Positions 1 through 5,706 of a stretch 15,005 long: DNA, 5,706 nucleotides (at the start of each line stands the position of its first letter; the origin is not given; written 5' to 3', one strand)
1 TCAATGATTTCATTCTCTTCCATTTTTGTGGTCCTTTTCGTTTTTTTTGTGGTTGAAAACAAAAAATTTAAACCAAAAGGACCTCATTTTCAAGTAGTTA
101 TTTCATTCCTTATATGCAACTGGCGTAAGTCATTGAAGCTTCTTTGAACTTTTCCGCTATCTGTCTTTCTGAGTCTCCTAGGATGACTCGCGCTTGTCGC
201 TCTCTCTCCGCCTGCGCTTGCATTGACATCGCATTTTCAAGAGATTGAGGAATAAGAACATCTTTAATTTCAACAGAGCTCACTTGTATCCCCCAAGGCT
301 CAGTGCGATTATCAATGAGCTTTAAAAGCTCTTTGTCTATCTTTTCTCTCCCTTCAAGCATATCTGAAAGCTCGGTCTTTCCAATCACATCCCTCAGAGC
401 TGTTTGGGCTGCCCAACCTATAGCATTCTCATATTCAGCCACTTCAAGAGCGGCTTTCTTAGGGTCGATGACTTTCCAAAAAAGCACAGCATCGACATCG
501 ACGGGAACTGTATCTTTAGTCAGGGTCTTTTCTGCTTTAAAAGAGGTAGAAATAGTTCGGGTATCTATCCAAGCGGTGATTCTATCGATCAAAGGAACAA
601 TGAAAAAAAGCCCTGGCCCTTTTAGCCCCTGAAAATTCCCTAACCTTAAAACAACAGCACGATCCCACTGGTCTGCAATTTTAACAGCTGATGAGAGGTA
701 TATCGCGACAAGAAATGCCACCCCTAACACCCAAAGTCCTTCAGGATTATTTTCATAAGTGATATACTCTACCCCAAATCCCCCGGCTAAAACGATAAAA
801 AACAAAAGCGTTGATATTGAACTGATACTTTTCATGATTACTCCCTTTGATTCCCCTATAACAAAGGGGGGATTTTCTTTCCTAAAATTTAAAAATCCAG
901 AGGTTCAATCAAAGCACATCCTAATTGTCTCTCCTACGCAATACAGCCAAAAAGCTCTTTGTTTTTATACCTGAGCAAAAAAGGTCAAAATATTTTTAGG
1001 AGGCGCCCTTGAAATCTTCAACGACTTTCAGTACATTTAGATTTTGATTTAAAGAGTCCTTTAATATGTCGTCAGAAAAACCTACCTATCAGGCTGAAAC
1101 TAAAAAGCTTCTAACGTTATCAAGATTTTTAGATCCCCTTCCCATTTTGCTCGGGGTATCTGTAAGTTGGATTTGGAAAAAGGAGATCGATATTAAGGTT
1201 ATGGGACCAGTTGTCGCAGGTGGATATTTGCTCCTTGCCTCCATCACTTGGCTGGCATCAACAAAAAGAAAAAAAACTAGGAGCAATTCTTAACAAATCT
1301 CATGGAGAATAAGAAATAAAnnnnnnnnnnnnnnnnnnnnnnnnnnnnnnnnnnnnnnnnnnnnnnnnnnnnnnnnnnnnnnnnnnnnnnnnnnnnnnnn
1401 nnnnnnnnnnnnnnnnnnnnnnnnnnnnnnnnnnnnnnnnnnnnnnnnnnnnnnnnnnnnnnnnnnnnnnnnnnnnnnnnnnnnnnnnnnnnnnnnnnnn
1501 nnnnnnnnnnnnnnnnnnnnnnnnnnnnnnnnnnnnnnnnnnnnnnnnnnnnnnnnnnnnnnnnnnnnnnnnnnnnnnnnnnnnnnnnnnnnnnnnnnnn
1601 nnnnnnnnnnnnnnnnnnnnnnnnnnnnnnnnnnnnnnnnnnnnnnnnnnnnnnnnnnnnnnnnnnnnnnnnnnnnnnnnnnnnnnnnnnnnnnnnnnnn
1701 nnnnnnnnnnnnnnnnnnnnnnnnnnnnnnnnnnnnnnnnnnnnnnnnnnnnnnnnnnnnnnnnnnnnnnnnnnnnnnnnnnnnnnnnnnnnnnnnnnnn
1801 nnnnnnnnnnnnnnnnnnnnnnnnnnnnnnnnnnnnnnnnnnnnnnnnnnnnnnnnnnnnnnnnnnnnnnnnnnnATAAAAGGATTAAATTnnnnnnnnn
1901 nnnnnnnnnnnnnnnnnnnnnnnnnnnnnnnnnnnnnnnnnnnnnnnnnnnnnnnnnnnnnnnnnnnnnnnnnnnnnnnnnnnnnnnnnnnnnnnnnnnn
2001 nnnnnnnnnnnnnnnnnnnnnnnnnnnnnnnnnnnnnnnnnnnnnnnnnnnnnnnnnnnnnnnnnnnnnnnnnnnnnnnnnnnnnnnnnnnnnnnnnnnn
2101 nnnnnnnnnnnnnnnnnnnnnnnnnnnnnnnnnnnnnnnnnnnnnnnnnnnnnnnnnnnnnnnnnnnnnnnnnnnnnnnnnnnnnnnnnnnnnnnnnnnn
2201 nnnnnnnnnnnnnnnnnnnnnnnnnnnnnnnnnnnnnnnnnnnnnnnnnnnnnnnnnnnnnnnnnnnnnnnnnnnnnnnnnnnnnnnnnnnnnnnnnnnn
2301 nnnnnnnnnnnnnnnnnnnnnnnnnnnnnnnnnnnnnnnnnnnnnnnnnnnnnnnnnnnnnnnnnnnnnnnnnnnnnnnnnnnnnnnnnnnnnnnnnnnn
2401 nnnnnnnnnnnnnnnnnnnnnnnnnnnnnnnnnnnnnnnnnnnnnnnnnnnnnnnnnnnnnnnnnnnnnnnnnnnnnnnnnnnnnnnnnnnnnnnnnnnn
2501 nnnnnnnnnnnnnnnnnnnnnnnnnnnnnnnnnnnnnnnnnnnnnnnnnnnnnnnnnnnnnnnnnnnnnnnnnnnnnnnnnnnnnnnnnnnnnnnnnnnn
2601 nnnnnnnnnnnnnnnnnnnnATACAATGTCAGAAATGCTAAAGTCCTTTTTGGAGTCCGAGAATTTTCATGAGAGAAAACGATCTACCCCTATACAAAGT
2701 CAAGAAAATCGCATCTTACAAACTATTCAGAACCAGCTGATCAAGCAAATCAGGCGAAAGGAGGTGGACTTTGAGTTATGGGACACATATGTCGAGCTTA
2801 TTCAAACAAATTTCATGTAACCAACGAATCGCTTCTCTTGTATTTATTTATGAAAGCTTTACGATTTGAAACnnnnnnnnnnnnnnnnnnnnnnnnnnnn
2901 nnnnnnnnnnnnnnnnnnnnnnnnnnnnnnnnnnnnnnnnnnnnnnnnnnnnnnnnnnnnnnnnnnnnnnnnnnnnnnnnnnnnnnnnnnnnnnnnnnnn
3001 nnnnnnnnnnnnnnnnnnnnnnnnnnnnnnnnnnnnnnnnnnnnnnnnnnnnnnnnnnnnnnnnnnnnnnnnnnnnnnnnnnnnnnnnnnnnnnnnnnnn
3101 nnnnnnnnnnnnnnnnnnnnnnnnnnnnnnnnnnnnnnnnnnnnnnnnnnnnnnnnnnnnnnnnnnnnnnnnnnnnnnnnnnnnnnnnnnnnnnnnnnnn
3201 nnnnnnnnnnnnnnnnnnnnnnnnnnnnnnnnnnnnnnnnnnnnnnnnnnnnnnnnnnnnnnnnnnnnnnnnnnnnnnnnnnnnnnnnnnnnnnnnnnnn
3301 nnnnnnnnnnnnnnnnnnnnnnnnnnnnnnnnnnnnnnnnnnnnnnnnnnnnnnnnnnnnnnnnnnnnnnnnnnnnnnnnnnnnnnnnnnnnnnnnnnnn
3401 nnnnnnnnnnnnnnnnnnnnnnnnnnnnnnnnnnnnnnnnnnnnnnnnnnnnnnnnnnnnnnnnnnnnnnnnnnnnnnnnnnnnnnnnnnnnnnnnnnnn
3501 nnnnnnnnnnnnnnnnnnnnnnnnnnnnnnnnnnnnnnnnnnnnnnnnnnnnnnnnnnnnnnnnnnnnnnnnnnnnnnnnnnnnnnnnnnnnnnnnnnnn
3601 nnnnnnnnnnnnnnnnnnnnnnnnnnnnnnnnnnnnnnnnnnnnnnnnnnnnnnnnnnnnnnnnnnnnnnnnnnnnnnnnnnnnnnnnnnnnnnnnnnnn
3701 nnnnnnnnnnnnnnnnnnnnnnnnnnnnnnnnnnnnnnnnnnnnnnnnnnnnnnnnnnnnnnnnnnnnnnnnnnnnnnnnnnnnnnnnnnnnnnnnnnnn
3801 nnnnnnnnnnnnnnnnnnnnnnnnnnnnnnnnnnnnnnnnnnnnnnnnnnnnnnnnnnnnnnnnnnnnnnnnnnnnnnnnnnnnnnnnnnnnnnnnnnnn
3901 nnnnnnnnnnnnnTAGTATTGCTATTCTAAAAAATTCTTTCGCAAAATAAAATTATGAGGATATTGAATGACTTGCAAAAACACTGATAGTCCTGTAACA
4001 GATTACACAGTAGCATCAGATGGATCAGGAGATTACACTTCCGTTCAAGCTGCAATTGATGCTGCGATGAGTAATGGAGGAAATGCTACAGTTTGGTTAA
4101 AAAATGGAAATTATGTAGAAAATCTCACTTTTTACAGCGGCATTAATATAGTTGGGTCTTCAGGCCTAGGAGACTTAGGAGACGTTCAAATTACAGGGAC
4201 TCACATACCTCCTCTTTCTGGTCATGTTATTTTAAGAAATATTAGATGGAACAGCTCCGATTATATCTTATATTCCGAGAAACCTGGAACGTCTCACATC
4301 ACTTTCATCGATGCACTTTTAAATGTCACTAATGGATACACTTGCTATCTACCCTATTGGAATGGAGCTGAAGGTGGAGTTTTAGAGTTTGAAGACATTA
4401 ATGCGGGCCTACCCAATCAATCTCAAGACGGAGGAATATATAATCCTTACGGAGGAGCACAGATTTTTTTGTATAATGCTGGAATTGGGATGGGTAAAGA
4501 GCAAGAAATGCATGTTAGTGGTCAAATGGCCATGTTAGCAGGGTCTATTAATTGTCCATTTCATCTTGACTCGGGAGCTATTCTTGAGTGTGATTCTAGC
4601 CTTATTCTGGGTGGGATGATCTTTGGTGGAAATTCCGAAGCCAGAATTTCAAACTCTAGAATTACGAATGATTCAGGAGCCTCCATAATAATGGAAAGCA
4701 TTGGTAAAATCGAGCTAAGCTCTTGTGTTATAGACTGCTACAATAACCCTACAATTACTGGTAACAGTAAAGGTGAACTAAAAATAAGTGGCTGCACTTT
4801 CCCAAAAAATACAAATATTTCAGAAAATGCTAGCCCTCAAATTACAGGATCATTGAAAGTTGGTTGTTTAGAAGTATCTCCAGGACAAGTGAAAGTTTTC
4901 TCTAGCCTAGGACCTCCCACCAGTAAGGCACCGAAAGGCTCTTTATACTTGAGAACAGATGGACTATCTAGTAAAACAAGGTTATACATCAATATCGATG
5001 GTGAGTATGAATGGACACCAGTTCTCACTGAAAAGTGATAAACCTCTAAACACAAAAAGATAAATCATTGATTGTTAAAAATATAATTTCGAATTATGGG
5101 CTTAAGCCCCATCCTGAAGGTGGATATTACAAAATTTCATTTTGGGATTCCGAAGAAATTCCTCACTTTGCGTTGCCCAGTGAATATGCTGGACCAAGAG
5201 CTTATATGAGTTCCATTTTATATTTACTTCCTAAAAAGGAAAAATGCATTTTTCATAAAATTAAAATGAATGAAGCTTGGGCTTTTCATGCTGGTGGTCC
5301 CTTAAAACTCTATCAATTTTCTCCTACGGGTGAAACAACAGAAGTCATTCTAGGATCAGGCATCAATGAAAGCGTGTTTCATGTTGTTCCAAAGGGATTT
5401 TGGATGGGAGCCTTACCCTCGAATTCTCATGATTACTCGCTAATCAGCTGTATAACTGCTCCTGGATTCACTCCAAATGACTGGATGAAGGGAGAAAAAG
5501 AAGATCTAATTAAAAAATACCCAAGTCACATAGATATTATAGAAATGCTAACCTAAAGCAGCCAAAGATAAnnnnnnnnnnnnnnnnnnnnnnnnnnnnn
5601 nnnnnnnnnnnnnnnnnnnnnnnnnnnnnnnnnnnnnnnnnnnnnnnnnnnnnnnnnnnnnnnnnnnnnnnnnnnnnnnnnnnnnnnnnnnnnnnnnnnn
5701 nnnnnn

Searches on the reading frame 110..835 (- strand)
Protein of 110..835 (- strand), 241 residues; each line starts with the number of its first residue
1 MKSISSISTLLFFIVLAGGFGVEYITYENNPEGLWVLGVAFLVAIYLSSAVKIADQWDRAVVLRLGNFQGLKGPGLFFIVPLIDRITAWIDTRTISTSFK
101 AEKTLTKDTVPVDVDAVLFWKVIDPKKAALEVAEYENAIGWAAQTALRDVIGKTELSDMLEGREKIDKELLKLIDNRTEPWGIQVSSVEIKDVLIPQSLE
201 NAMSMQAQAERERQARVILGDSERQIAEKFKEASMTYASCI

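Call 44: search_protein_families(library=pfam, max_evalue=0.01, proteins=[window:110-835:-])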
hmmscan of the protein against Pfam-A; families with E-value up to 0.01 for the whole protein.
window:110-835:- (241 aa): 2 families
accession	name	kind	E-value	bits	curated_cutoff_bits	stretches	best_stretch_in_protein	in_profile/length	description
PF01145.31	Band_7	-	2.9e-40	138.6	23.6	1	53-218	2-170/176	SPFH domain / Band 7 family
PF13421.11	Band_7_1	-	0.00088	19.4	24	1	134-207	132-207/211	SPFH domain-Band 7 family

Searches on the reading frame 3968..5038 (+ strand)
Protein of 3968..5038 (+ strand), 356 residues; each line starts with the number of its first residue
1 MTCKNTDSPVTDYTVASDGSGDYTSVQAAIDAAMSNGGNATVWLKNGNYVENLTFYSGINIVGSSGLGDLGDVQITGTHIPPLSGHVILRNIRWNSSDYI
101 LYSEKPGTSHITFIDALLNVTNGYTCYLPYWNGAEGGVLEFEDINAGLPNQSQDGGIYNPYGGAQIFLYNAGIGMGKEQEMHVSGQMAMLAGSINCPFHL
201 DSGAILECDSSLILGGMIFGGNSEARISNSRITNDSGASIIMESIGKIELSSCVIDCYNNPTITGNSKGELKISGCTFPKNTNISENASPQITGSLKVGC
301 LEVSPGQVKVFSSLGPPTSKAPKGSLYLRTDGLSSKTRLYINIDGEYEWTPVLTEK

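Call 44: search_protein_families(library=pfam, max_evalue=0.01, proteins=[window:3968-5038:+])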
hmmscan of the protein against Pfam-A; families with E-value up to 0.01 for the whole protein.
window:3968-5038:+ (356 aa): 3 families
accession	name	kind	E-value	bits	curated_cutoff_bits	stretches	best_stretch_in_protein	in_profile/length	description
PF01095.25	Pectinesterase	-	0.00025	20.3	27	1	13-56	2-46/298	Pectinesterase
PF12708.12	Pect-lyase_RHGA_epim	-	0.001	19.3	27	1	10-65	4-62/213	Rhamnogalacturonase A/epimerase, pectate lyase-like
PF13229.12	Beta_helix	-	0.0047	17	25.9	1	217-282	72-138/158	Right handed beta helix region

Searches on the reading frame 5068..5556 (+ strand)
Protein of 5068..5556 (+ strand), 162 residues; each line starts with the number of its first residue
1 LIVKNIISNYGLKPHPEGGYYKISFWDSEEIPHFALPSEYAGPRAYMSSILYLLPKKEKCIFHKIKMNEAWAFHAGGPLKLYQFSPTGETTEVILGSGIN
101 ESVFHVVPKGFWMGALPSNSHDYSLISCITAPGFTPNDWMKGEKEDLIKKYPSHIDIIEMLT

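Call 44: search_protein_families(library=pfam, max_evalue=0.01, proteins=[window:5068-5556:+])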
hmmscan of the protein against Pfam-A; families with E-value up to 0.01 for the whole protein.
window:5068-5556:+ (162 aa): 1 family
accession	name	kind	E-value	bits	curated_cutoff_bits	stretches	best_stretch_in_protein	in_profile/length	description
PF06172.17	Cupin_5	-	5.2e-36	124.2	25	1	5-139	2-136/139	Cupin superfamily (DUF985)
